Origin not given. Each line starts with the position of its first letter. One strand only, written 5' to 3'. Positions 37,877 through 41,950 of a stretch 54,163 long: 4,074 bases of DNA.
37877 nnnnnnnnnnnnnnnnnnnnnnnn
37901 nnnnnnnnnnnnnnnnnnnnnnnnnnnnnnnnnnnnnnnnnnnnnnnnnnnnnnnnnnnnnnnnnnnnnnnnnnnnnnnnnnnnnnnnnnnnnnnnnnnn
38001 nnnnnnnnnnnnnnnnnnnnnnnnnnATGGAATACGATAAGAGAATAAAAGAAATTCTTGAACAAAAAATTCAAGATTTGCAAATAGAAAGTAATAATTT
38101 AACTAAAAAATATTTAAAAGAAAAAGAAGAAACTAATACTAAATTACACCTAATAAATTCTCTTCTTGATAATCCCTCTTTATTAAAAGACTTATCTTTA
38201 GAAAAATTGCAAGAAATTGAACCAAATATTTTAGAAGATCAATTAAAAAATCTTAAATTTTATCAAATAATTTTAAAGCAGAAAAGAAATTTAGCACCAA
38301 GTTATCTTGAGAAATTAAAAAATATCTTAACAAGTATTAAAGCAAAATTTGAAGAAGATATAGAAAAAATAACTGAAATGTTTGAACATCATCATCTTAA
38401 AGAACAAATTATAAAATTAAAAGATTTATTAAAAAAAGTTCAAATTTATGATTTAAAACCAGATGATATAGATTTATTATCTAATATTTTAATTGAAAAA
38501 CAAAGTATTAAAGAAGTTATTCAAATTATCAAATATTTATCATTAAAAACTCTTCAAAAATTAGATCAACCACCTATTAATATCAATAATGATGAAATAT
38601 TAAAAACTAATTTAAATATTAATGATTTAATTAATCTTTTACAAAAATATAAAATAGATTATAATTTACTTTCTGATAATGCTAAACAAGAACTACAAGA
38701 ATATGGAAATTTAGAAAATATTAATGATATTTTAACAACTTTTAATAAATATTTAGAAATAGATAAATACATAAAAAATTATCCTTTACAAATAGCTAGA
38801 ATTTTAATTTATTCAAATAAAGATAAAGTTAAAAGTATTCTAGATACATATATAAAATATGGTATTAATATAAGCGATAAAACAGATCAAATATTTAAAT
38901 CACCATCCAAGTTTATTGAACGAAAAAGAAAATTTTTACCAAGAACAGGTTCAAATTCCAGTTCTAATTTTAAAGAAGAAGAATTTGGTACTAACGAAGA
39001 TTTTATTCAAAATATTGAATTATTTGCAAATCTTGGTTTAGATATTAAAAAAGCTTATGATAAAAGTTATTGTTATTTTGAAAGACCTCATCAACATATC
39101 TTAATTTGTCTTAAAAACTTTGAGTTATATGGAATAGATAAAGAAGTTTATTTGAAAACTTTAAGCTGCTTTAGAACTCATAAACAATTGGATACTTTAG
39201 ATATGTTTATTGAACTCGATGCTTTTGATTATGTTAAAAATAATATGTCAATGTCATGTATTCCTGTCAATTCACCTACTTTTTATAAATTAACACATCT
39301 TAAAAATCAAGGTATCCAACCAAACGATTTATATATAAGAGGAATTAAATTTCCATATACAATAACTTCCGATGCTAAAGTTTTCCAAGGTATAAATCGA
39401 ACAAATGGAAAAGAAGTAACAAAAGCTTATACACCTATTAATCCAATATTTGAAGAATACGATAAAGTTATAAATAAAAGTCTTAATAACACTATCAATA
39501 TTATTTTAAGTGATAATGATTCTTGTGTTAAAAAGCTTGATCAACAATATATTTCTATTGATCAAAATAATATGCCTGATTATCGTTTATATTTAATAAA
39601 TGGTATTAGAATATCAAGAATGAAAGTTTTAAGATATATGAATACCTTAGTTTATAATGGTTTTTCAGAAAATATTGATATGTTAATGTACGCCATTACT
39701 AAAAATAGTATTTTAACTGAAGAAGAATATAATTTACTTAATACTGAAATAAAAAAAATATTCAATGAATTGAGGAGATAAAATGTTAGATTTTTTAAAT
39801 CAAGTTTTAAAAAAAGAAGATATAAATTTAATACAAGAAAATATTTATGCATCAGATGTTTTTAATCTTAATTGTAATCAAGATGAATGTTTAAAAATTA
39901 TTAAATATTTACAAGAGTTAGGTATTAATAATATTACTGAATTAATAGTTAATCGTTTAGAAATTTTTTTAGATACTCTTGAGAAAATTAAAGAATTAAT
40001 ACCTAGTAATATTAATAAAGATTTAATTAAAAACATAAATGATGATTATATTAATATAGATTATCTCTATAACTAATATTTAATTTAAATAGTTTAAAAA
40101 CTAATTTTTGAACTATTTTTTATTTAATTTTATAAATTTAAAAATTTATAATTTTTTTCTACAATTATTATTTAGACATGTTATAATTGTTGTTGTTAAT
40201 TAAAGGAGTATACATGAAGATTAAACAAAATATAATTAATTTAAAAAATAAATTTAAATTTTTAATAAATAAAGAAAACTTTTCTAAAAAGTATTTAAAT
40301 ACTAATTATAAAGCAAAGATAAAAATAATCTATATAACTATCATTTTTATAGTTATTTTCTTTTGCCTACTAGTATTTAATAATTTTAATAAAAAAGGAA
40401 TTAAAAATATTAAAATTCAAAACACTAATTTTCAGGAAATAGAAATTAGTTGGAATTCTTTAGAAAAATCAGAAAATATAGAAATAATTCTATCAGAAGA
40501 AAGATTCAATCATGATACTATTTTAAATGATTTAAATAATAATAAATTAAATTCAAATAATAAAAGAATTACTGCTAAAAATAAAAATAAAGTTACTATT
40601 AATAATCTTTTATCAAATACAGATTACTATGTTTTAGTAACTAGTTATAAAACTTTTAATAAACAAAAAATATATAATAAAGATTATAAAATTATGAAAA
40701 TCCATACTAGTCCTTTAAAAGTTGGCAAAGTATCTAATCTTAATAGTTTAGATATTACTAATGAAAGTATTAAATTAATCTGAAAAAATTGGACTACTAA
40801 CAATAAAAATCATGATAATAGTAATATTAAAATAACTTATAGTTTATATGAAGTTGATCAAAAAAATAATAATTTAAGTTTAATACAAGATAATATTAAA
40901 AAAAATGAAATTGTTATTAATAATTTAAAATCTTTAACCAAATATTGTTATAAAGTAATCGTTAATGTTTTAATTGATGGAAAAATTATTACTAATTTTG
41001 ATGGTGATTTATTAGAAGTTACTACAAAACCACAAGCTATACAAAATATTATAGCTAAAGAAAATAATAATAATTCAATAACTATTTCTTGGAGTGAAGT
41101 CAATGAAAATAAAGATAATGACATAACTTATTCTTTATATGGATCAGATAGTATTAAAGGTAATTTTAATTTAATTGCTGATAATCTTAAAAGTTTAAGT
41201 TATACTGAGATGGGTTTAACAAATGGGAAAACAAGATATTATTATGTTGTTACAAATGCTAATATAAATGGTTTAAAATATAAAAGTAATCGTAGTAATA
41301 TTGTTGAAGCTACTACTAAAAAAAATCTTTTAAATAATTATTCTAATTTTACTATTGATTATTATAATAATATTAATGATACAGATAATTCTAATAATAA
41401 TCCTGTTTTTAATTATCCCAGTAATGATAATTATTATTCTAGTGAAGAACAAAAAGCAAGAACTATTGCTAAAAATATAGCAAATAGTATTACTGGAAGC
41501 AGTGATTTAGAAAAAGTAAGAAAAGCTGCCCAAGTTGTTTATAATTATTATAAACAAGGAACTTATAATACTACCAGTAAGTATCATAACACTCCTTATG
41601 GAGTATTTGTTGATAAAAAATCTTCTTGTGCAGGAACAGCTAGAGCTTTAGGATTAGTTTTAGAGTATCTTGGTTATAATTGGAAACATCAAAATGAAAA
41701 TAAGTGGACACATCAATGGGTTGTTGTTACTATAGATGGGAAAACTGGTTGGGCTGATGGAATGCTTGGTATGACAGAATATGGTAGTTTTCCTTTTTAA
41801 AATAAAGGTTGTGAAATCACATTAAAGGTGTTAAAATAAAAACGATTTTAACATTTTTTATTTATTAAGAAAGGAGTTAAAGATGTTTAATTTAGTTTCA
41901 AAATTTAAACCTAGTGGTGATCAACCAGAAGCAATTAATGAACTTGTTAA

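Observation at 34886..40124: Fic-like gene plus a tightly coupled four-gene operon of unknown proteins next to an Abi gene: candidate uncharacterised defense or conflict system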

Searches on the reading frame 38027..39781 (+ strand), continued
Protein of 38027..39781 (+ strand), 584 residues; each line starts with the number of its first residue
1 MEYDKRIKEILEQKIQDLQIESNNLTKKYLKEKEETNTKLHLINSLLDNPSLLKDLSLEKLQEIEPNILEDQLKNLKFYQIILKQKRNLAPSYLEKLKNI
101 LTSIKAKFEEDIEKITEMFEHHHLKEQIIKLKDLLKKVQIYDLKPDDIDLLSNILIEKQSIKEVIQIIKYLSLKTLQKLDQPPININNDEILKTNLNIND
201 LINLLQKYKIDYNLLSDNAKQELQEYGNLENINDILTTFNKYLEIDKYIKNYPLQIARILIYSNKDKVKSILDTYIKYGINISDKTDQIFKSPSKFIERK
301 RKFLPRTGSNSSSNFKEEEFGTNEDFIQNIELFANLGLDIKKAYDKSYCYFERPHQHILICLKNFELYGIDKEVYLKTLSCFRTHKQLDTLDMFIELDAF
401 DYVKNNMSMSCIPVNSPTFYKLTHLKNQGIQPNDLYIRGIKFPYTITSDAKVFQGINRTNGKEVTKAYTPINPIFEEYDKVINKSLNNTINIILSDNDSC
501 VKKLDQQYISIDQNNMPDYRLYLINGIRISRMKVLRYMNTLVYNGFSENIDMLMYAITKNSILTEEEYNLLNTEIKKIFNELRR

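Call 65: search_protein_families(library=pfam, proteins=[L017:822-2528:+, L017:114-791:+, L004:9116-9982:+], max_evalue=5)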
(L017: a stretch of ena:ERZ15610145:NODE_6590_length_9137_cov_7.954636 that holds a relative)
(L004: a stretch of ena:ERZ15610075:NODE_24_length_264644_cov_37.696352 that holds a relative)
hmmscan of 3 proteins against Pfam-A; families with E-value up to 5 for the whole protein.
L017:822-2528:+ (569 aa): 4 families
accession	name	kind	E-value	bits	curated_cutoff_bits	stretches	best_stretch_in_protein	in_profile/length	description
PF13863.11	DUF4200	-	0.0026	18.5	29.7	1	206-255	65-114/119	Domain of unknown function (DUF4200)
PF08702.15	Fib_alpha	-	0.25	12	29.9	1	512-555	89-132/143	Fibrinogen alpha/beta chain family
PF15127.11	SmAKAP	-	0.51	11.8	27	0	384-417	60-96/97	Small membrane A-kinase anchor protein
PF16752.10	TBCC_N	-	1.3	9.7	27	1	177-248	25-89/115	Tubulin-specific chaperone C N-terminal domain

L017:114-791:+ (226 aa): 3 families
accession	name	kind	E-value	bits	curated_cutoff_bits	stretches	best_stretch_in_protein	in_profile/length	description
PF24619.1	Ig_SibA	-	0.0099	16.3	27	1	107-193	21-108/135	SibA-like, immunoglobulin-like domain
PF07547.18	RSD-2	-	0.051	14.4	25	1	163-215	21-72/84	RSD-2 N-terminal domain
PF22579.2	Cbm74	-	0.12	12.7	27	1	109-143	4-37/64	Carbohydrate binding module-like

L004:9116-9982:+ (289 aa): 0 families

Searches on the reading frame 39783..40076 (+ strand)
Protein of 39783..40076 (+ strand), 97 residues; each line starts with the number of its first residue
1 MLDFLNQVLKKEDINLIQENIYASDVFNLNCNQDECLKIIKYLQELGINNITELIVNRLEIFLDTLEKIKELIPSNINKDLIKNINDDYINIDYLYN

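Call 3: search_protein_families(library=pfam, proteins=[window:39783-40076:+], max_evalue=1)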
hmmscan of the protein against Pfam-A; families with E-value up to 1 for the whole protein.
window:39783-40076:+ (97 aa): 0 families

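Call 4: search_protein_families(library=padloc, proteins=[window:39783-40076:+], max_evalue=1)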
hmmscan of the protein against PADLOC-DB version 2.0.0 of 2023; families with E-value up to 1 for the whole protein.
window:39783-40076:+ (97 aa): 0 families

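Call 5: search_protein_families(library=ncbifam, proteins=[window:39783-40076:+], max_evalue=1)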
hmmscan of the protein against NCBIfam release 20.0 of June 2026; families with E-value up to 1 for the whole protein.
window:39783-40076:+ (97 aa): 1 family
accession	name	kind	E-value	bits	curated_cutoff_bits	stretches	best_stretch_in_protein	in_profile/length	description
NF041779.1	hetero_SS_HdrC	equivalog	0.0044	16.5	350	1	16-89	67-143/198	ferredoxin:CoB-CoM heterodisulfide reductase subunit HdrC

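Call 6: search_protein_families(library=phrogs, proteins=[window:39783-40076:+], max_evalue=1)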
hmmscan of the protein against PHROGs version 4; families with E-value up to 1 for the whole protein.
window:39783-40076:+ (97 aa): 2 families
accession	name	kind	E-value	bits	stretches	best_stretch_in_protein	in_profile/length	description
phrog_25603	-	unknown function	0.071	13.9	1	10-46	8-44/48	-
phrog_17571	-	unknown function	0.4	12.1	1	4-55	12-62/91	-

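Call 108: search_protein_families(library=pfam, alignment_id=A7, max_evalue=1)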
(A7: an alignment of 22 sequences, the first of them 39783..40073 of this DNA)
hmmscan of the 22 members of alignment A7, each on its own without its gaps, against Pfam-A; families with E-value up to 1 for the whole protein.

A. member 1, window:39783-40073:+ (97 aa): 0 families

B. families by the number of members that match (of 22 scanned): 26 families (the first 25 are shown)
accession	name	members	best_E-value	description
PF02536.19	mTERF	4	0.0012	mTERF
PF12916.12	DUF3834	1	0.0053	Protein of unknown function (DUF3834)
PF18052.6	Rx_N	1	0.011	Rx N-terminal domain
PF02437.24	Ski_Sno_DHD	1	0.017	SKI/SNO/DAC Dachshund homology domain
PF14490.11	HHH_RecD2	1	0.02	ATP-dependent RecD2 DNA helicase HHH domain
PF02671.26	PAH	1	0.024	Paired amphipathic helix repeat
PF01465.25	GRIP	1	0.03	GRIP domain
PF18923.6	DUF5673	1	0.031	Domain of unknown function (DUF5673)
PF00619.27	CARD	1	0.05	Caspase recruitment domain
PF22100.1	VtrA_C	1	0.053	VtrA C-terminal periplasmic domain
PF04055.27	Radical_SAM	1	0.064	Radical SAM superfamily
PF06897.17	DUF1269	1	0.076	Protein of unknown function (DUF1269)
PF02390.23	Methyltransf_4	1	0.1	Putative methyltransferase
PF03979.19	Sigma70_r1_1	1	0.11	Sigma-70 factor, region 1.1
PF15711.10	ILEI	1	0.12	Interleukin-like EMT inducer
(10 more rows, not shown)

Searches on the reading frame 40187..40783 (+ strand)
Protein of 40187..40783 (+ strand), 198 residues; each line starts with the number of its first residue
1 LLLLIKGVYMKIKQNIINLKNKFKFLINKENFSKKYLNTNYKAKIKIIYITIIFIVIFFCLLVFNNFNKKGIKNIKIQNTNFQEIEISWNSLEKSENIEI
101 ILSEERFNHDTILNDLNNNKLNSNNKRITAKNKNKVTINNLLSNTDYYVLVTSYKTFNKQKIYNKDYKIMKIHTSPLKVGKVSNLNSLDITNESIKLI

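Call 3: search_protein_families(library=pfam, proteins=[window:40187-40783:+], max_evalue=1)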
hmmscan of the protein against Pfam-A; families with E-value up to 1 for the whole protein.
window:40187-40783:+ (198 aa): 3 families
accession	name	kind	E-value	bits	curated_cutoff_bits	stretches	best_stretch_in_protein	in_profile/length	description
PF16656.11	Pur_ac_phosph_N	-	0.00076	20.4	30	1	74-155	3-82/93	Purple acid Phosphatase, N-terminal domain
PF10179.15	NDNF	-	0.016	15.7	27.3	1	87-152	45-107/127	Neuron-derived neurotrophic factor, first Fn(III) domain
PF00041.27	fn3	-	0.03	14.9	25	1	73-156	4-71/84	Fibronectin type III domain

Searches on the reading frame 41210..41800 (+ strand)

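Call 3: search_protein_families(library=pfam, proteins=[window:41210-41800:+], max_evalue=1)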
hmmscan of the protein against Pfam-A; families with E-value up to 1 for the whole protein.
window:41210-41800:+ (196 aa): 2 families
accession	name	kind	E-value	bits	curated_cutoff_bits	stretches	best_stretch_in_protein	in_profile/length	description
PF01841.26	Transglut_core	-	0.00071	20.3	23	1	89-177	2-100/108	Transglutaminase-like superfamily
PF14395.11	COOH-NH2_lig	-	0.28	10.8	25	1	18-118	147-240/254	Phage phiEco32-like COOH.NH2 ligase-type 2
